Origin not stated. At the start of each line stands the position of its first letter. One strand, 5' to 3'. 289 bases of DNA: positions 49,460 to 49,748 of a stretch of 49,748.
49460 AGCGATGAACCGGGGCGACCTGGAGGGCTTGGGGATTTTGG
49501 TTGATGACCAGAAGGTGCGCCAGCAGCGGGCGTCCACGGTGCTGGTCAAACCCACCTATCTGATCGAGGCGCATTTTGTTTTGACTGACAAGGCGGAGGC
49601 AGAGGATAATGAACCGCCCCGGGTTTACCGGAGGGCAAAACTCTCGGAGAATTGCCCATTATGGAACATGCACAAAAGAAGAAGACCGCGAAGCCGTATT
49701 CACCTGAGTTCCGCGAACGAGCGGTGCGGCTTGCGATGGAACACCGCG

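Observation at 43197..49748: tRNA-Ser(GCU)-associated integrase island carrying a type I-C CRISPR-Cas start; cas5c is disrupted by an IS3-group element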

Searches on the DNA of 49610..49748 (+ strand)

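Call 23: search_dna_similar(query=window:49610-49748:+, collection=plasmids, mode=distant, max_rows=25)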
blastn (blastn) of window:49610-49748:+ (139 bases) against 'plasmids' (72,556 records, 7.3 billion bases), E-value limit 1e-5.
Records with a match: 9; places in all: 11; records where one place covers at least 80% of the query: 7.
Best place of each record, by identity: 90-95% 1; 80-90% 1; 60-80% 7.
By first word of the organism name: Komagataeibacter 3; Methylosinus 1; Roseomonas 1; Acetobacter 1; Rhodovulum 1; Pseudorhodobacter 1; Paracoccus 1.
By predicted mobility (MOB-suite, as given by PLSDB): non-mobilizable 5; mobilizable 2; conjugative 2.
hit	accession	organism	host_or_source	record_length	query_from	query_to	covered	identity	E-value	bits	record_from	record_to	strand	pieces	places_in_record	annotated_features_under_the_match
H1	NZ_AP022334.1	Methylosinus sp. C49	-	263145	1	139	100%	70.7%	1e-6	59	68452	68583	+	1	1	IS3 family transposase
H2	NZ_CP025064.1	Roseomonas mucosa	Homo sapiens,Clinical, healthy, human ...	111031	1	135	97%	71.3%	4e-7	62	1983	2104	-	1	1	none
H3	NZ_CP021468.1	Komagataeibacter europaeus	cell culture,food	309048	1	123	88%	77.0%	8e-16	90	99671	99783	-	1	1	site-specific integrase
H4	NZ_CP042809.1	Acetobacter oryzoeni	vinegar,vinegar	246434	1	123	88%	75.8%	1e-13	82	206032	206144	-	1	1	none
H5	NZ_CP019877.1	Komagataeibacter nataicola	-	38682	1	123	88%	74.0%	6e-11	74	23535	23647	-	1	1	none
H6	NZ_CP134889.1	Komagataeibacter nataicola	bacteria culture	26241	1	123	88%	74.0%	6e-11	74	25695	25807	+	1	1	none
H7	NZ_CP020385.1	Rhodovulum sp. MB263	cell culture,mud flat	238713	1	118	85%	73.1%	4e-7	61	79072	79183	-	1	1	IS3 family transposase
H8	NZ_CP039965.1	Pseudorhodobacter turbinis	single bacterial isolate,Turban shell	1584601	1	54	39%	85.2%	1e-6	59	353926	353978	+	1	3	record has no annotation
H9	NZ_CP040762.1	Paracoccus liaowanqingii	Tibetan antelope,cell culture,feces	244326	1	36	26%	94.4%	5e-6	57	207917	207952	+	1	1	none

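Call 24: get_annotated_region(hit=H7, flank=2500)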
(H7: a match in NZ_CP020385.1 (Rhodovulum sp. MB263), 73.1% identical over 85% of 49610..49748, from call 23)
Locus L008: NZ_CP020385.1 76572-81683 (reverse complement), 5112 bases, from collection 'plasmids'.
description: Rhodovulum sp. MB263 plasmid pRSMBA, complete sequence
organism: Rhodovulum sp. MB263 (NCBI taxid 308754)
taxonomy: Bacteria; Pseudomonadota; Alphaproteobacteria; Rhodobacterales; Paracoccaceae; Rhodovulum; Rhodovulum sp. MB263
host: -; source: cell culture,mud flat; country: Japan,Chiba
typing (MOB-suite, as given by PLSDB): non-mobilizable; replicon rep_cluster_567
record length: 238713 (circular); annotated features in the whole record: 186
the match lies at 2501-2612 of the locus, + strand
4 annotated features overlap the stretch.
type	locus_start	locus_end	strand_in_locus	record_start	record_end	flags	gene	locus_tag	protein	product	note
CDS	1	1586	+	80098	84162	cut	-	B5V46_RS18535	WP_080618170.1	autotransporter domain-containing protein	-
CDS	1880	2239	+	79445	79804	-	-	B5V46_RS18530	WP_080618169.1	hypothetical protein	-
CDS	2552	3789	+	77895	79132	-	-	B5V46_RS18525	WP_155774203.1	IS3 family transposase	-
CDS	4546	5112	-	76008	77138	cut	-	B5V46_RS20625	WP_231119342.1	NUDIX domain-containing protein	-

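Call 25: get_annotated_region(hit=H1, flank=2500)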
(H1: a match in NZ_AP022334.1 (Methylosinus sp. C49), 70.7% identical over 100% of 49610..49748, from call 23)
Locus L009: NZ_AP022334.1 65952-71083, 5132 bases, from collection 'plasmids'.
description: Methylosinus sp. C49 isolate Methylosinus sp. C49 plasmid pMSC49b, complete sequence
organism: Methylosinus sp. C49 (NCBI taxid 2699395)
taxonomy: Bacteria; Pseudomonadota; Alphaproteobacteria; Hyphomicrobiales; Methylocystaceae; Methylosinus; Methylosinus sp. C49
host: -; source: -; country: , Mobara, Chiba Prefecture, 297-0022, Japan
typing (MOB-suite, as given by PLSDB): mobilizable; relaxase MOBP
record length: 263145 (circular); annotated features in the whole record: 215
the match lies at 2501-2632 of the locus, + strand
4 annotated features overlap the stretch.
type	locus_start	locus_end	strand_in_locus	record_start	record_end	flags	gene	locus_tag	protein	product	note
CDS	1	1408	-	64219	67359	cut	mobF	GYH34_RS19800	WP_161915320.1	MobF family relaxase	-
CDS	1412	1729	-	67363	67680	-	-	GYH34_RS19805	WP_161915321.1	hypothetical protein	-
CDS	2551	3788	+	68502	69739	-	-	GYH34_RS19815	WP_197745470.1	IS3 family transposase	-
CDS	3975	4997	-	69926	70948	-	-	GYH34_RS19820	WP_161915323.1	WD40 repeat domain-containing protein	-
